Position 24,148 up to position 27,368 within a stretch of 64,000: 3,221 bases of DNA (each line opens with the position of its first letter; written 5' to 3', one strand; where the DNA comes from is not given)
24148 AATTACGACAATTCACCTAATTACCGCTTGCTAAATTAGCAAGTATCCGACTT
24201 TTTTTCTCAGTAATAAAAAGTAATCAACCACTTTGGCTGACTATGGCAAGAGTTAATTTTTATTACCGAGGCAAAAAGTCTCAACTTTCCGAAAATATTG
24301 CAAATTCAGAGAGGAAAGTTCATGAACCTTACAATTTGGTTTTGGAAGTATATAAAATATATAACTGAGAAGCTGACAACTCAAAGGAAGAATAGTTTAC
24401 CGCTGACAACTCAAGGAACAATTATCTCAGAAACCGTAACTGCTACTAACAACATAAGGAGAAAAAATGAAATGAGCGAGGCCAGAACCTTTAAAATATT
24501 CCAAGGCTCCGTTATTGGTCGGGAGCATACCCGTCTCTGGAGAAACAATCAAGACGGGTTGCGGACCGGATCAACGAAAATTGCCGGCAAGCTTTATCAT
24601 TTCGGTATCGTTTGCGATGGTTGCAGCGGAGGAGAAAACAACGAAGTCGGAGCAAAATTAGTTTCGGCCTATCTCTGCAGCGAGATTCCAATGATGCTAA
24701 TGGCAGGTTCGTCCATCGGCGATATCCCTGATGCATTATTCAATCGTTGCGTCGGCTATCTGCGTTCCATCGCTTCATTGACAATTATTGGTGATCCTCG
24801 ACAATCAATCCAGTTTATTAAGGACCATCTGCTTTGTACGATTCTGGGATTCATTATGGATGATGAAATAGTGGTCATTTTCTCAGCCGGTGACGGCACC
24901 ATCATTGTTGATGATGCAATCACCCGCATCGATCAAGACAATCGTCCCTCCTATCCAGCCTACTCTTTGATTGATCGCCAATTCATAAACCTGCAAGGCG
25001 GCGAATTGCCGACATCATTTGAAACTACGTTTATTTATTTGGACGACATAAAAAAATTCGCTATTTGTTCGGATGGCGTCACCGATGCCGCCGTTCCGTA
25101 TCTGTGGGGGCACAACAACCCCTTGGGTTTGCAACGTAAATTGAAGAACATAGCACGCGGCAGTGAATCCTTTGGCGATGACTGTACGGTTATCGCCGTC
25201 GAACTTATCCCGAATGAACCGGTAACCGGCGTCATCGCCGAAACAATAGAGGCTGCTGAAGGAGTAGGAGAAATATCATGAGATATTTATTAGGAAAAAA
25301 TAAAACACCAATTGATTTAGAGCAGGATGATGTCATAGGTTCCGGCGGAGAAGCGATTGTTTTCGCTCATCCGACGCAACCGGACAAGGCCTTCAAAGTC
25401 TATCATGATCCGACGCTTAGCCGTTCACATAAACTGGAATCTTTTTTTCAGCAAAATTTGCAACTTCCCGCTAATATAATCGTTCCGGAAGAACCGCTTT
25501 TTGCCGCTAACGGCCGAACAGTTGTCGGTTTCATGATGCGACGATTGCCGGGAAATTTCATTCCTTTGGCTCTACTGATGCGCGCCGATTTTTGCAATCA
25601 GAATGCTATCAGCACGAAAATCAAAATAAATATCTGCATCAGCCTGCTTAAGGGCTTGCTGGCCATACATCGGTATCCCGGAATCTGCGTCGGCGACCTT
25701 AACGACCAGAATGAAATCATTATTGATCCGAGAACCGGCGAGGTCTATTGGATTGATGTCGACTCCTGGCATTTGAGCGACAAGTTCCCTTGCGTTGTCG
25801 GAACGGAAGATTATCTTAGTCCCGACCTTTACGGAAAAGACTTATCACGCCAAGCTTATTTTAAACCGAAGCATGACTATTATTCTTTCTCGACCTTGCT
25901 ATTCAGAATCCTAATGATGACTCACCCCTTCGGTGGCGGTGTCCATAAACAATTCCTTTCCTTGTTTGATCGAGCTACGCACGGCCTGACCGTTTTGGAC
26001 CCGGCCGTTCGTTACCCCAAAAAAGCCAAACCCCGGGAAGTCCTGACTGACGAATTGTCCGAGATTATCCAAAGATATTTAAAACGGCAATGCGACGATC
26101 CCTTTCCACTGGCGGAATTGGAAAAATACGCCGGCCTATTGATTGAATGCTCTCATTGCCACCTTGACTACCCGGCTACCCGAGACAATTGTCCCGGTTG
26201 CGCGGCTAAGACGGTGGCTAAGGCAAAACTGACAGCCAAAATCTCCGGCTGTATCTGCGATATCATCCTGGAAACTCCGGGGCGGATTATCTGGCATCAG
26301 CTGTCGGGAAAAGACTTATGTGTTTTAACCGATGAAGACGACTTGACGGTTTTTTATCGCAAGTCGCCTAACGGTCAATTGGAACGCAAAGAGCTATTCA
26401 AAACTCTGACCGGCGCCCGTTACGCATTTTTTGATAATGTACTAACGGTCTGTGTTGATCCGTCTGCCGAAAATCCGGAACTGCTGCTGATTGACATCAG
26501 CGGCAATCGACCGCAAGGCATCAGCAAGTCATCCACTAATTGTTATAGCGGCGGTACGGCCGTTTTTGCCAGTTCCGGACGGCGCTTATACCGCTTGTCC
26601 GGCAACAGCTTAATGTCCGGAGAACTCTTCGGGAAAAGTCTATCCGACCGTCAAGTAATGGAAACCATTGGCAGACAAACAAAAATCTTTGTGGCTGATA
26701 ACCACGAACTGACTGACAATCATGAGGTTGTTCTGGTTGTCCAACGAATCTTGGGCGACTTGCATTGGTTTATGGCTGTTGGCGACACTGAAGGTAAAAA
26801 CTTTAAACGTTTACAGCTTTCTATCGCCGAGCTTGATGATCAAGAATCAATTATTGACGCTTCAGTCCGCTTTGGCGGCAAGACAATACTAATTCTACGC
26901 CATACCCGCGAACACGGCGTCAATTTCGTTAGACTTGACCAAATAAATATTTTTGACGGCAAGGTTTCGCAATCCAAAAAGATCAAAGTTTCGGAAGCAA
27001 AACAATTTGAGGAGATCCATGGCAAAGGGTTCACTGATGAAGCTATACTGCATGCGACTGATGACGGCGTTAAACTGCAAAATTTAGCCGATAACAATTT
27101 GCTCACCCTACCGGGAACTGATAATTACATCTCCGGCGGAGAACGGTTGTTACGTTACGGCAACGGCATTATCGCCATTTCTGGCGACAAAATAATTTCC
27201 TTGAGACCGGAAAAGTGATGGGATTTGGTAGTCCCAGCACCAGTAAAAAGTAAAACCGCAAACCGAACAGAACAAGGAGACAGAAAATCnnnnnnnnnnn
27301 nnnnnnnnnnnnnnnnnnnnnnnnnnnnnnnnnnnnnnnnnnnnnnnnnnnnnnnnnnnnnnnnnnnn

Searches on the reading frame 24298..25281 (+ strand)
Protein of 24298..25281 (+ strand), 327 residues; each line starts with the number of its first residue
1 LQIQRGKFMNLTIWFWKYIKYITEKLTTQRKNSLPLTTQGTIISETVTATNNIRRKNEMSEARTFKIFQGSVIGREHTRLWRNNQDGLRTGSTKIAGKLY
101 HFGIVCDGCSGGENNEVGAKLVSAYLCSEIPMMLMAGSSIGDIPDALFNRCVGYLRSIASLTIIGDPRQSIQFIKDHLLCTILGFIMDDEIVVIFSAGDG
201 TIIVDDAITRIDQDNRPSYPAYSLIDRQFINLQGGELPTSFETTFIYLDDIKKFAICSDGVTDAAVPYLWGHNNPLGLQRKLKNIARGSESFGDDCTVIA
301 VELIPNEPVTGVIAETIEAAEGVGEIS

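Call 3: search_protein_families(library=pfam, proteins=[window:24298-25281:+], max_evalue=0.1)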
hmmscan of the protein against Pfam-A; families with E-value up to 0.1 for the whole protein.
window:24298-25281:+ (327 aa): 1 family
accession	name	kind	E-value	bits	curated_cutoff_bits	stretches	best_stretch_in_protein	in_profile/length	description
PF13672.11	PP2C_2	-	2.1e-07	31.1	24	1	73-264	1-177/209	Protein phosphatase 2C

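Call 4: search_protein_families(library=ncbifam, proteins=[window:24298-25281:+], max_evalue=0.1)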
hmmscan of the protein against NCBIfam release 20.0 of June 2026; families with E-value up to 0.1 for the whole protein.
window:24298-25281:+ (327 aa): 0 families

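Call 5: search_protein_families(library=padloc, proteins=[window:24298-25281:+], max_evalue=0.1)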
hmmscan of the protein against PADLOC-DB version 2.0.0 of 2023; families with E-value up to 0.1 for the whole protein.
window:24298-25281:+ (327 aa): 0 families

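Call 6: search_protein_families(library=phrogs, proteins=[window:24298-25281:+], max_evalue=0.1)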
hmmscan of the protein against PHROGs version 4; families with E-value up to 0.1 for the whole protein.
window:24298-25281:+ (327 aa): 0 families

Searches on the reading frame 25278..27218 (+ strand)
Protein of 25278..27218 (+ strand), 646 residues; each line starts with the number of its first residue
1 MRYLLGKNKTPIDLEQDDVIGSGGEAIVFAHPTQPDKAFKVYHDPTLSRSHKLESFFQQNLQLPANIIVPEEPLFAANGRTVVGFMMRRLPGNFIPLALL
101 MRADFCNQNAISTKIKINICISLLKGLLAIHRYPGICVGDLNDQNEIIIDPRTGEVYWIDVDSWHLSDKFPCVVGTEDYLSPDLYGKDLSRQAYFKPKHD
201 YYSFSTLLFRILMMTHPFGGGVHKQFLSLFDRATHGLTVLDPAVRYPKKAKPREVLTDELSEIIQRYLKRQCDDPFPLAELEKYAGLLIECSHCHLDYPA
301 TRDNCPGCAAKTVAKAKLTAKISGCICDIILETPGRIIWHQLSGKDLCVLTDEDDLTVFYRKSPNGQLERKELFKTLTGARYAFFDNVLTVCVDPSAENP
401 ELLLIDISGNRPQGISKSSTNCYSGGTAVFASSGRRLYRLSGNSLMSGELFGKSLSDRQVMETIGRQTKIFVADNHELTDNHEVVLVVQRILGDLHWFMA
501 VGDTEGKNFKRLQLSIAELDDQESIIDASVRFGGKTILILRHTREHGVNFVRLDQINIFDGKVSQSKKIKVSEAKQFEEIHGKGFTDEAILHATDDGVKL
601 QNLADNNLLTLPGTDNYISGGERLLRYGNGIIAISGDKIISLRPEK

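Call 3: search_protein_families(library=pfam, proteins=[window:25278-27218:+], max_evalue=0.1)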
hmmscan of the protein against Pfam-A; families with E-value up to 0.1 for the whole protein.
window:25278-27218:+ (646 aa): 2 families
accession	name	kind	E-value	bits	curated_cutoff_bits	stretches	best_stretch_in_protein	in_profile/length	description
PF00069.31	Pkinase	-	5e-07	29.8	31.7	1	108-271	92-247/263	Protein kinase domain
PF10707.15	YrbL-PhoP_reg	-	0.00018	21.6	31.5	1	12-46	1-35/185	PhoP regulatory network protein YrbL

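Call 4: search_protein_families(library=ncbifam, proteins=[window:25278-27218:+], max_evalue=0.1)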
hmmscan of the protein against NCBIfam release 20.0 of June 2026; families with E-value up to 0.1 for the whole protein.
window:25278-27218:+ (646 aa): 2 families
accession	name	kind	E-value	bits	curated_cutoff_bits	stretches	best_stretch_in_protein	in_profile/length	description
NF038150.1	lanthi_synth_IV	equivalog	0.00027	19.4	650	1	117-218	301-396/851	class IV lanthionine synthetase LanL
NF040854.1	Hol_resolv_Hjc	equivalog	0.062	13.1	70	0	505-583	51-128/134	Holliday junction resolvase Hjc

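Call 5: search_protein_families(library=padloc, proteins=[window:25278-27218:+], max_evalue=0.1)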
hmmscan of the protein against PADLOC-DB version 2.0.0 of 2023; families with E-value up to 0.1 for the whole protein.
window:25278-27218:+ (646 aa): 5 families
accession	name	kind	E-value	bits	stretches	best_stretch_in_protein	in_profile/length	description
PDLC04042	PD-T4-6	-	1.5e-06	26.1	1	16-277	13-260/292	-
PDLC04047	PD-T4-6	-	0.0016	15.6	1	108-222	105-216/327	-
PDLC02513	PglW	-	0.0097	11.1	1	122-221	579-672/1413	PglW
PDLC04061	PD-T4-6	-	0.026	12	1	173-280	183-274/510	-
PDLC04043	PD-T4-6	-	0.049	10.7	1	173-222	176-221/452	-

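Call 6: search_protein_families(library=phrogs, proteins=[window:25278-27218:+], max_evalue=0.1)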
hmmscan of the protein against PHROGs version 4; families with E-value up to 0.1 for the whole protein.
window:25278-27218:+ (646 aa): 2 families
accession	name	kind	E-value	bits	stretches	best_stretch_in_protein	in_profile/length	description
phrog_37888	-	unknown function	7.9e-07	28.9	1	20-220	19-223/646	-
phrog_2361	-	other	0.00089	19.3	1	105-272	101-252/415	serine-threonine kinase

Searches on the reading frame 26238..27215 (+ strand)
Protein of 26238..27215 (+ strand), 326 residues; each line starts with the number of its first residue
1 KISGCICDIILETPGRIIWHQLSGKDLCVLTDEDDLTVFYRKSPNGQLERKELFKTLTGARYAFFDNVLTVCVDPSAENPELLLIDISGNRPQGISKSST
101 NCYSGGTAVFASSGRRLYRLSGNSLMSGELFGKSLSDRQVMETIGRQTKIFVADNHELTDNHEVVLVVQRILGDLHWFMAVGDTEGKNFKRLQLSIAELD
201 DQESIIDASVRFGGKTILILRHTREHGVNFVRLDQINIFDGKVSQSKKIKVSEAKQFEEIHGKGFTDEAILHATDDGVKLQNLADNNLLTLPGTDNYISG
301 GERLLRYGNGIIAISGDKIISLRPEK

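Call 92: search_protein_families(library=pfam, proteins=[window:26238-27215:+], max_evalue=1)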
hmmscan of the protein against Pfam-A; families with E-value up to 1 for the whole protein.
window:26238-27215:+ (326 aa): 0 families
